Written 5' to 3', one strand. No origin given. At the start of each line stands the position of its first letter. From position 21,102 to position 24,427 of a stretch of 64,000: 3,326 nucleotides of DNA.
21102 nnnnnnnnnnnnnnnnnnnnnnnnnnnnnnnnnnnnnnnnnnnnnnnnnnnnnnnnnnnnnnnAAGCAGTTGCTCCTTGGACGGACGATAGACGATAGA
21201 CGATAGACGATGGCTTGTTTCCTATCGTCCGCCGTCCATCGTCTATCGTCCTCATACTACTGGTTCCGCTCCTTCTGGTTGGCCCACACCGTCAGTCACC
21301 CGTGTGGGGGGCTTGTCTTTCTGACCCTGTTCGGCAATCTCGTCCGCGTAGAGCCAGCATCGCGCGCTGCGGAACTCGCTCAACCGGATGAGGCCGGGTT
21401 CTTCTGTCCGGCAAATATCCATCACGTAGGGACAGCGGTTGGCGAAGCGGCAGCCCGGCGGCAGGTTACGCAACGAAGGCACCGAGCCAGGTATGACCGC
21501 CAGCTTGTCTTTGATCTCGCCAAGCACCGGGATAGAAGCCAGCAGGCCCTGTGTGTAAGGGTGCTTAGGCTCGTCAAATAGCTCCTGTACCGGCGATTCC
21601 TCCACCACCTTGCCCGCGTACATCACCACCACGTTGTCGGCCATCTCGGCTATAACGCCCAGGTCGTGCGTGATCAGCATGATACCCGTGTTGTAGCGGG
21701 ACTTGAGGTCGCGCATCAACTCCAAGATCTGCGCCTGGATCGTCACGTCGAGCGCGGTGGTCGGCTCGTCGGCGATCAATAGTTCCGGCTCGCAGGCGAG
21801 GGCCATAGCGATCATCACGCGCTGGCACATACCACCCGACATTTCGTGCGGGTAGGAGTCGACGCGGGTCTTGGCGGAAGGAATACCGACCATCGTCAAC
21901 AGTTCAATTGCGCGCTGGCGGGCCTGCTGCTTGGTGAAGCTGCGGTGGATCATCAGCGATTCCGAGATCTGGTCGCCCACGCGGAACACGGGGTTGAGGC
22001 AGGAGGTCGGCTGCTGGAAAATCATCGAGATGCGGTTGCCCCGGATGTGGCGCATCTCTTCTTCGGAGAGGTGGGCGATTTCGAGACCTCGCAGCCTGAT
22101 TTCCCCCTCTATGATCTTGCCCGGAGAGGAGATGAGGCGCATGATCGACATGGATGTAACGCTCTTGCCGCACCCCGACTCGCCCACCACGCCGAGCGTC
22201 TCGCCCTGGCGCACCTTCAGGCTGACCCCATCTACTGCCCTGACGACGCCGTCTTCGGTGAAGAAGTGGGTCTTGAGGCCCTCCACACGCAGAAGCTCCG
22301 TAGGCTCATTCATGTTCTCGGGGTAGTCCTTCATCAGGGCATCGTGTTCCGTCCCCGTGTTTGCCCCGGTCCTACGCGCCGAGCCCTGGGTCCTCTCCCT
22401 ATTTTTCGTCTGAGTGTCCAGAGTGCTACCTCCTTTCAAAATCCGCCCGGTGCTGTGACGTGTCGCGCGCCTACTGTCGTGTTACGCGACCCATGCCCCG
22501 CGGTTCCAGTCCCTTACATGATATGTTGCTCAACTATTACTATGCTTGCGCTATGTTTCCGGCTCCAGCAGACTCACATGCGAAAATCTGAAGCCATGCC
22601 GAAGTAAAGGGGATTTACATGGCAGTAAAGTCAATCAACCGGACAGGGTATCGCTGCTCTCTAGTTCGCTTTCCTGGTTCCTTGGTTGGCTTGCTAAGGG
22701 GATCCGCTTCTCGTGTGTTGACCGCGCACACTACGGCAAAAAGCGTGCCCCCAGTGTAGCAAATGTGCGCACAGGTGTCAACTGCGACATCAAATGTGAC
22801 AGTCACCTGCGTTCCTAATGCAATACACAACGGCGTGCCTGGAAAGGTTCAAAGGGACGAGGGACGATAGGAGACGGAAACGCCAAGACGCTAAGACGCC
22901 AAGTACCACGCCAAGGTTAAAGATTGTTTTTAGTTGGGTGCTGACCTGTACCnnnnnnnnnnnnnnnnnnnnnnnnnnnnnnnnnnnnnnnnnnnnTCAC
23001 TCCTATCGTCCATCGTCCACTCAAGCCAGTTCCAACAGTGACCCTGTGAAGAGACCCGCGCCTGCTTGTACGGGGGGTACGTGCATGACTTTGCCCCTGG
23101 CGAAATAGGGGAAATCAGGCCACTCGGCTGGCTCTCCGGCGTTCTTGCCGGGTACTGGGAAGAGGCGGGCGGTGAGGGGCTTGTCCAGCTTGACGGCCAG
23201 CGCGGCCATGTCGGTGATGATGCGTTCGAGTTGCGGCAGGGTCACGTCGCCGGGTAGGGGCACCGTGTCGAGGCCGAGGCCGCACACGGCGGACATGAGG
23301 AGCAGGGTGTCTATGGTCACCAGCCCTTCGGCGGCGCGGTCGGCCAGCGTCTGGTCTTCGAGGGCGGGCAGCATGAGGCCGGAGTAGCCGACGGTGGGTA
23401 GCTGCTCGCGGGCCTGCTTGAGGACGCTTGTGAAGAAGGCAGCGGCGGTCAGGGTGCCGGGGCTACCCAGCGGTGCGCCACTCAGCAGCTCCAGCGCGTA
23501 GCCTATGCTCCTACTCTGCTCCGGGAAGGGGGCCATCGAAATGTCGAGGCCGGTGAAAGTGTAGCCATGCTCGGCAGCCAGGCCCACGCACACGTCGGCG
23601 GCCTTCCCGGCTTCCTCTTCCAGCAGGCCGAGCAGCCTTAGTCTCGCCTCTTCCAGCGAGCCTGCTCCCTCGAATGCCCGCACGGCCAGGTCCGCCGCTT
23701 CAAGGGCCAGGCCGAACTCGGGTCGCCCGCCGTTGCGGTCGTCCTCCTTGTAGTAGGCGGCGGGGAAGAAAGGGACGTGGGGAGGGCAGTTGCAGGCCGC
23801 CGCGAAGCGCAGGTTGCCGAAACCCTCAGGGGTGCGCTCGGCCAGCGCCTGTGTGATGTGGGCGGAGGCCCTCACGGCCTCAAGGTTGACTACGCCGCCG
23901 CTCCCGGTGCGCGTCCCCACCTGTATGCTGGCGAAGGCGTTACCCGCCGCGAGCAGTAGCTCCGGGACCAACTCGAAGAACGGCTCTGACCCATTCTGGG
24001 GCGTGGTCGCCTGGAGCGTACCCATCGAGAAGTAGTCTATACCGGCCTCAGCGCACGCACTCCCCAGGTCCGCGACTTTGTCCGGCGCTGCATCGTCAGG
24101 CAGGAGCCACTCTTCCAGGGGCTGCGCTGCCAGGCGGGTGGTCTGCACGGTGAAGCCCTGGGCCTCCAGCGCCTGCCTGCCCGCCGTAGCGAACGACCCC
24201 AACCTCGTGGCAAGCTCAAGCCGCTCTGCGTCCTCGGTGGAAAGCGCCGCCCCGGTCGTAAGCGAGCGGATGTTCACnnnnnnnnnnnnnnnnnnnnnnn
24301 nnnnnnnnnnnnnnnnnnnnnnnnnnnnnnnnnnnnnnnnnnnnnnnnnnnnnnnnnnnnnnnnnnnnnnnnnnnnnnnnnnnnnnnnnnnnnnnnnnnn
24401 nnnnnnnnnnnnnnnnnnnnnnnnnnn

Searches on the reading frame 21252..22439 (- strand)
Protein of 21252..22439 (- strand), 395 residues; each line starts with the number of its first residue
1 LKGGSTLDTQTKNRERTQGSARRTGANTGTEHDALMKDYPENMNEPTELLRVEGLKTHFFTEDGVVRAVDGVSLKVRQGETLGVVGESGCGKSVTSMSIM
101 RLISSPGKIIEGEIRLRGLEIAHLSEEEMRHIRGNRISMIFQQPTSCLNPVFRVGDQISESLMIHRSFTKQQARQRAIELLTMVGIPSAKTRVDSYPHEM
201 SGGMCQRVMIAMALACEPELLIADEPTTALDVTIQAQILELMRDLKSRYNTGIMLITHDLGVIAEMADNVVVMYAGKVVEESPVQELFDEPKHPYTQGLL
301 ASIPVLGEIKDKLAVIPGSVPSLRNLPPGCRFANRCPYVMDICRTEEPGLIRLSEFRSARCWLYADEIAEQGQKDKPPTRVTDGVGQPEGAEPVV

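Call 5: search_protein_families(library=pfam, proteins=[window:21252-22439:-], max_evalue=0.1)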
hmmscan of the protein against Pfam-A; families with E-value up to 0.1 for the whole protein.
window:21252-22439:- (395 aa): 5 families
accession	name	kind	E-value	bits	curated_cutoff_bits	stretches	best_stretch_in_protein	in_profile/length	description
PF00005.33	ABC_tran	-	1.3e-30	107.2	25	1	70-228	2-137/137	ABC transporter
PF08352.17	oligo_HPY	-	1.3e-22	80.3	27.1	1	279-343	1-65/65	Oligopeptide/dipeptide transporter, C-terminal region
PF13304.12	AAA_21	-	2.6e-06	28.2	27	1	197-263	235-303/304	AAA domain, putative AbiEii toxin, Type IV TA system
PF02463.25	SMC_N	-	0.00038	20.4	40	1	83-274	28-213/220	RecF/RecN/SMC N terminal domain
PF00006.31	ATP-synt_ab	-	0.014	15.5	29.5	1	66-141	2-76/213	ATP synthase alpha/beta family, nucleotide-binding domain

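Call 6: search_protein_families(library=ncbifam, proteins=[window:21252-22439:-], max_evalue=0.1)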
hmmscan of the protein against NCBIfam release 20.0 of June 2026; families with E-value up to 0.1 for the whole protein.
window:21252-22439:- (395 aa): 194 families (the best 25 are shown)
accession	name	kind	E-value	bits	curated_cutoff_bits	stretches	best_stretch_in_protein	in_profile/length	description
NF008246.0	PRK11022.1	equivalog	4.3e-115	384.2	541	1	49-367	3-320/326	dipeptide ABC transporter ATP-binding protein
NF007010.1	PRK09473.1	subfamily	6.9e-114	379.8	575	1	49-367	1-317/318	oligopeptide ABC transporter ATP-binding protein OppD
NF043079.1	MMSYN1_0167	equivalog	2.1e-104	350.3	740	2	126-377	297-547/561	oligopeptide ABC transporter ATP-binding protein OppD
NF007613.0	PRK10261.1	equivalog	1e-92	311.6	1077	1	45-311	8-280/623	glutathione ABC transporter ATP-binding protein GsiA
NF011713.0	PRK15134.1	equivalog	5.5e-90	302.5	834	1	48-304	4-261/529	microcin C ABC transporter ATP-binding protein YejF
NF008453.0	PRK11308.1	subfamily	2.2e-86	290.1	408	1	46-363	15-325/334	dipeptide ABC transporter ATP-binding protein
TIGR02770.1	nickel_nikD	equivalog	1.2e-83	280.1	318.7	1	69-301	2-227/230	nickel import ATP-binding protein NikD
NF011674.0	PRK15093.1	equivalog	6.3e-80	268.8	627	1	49-345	3-307/330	putrescine export ABC transporter ATP-binding protein SapD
NF011659.0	PRK15079.1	equivalog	1.1e-78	264.3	540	1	52-357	23-324/334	murein tripeptide/oligopeptide ABC transporter ATP binding protein OppF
NF047576.1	opine_ATP_CntF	equivalog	3.5e-75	252.6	385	1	67-302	18-252/264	staphylopine uptake ABC transporter ATP-binding protein CntF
NF047578.1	opine_ATP_CntD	equivalog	4.4e-75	252.3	380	1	67-302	18-252/266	staphylopine uptake ABC transporter ATP-binding protein CntD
NF043071.1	DppF_dipep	equivalog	1e-72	245.3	660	1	48-354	18-318/331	dipeptide ABC transporter ATP-binding subunit DppF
NF043078.1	MMSYN1_0168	equivalog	7e-53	180.2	800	3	178-305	474-599/649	oligopeptide ABC transporter ATP-binding protein OppF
TIGR02769.1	nickel_nikE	equivalog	1.9e-52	178.3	332.55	1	59-303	17-253/265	nickel import ATP-binding protein NikE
NF007739.0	PRK10419.1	subfamily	7.7e-51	173.2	354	1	60-287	19-239/268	nickel ABC transporter ATP-binding protein NikE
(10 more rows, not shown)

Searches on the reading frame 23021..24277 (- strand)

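Call 5: search_protein_families(library=pfam, proteins=[window:23021-24277:-], max_evalue=0.1)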
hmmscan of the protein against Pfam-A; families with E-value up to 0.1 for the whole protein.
window:23021-24277:- (418 aa): 1 family
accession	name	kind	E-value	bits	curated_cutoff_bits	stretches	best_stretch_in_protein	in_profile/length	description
PF05167.17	DUF711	-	2.3e-76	257.7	25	1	1-386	8-406/413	Uncharacterised ACR (DUF711)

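Call 6: search_protein_families(library=ncbifam, proteins=[window:23021-24277:-], max_evalue=0.1)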
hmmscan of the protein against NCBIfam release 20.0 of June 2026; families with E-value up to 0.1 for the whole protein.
window:23021-24277:- (418 aa): 1 family
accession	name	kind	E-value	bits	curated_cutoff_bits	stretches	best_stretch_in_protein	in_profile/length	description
NF003700.0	PRK05313.1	equivalog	6.8e-38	130.3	440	2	234-388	262-418/452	hypothetical protein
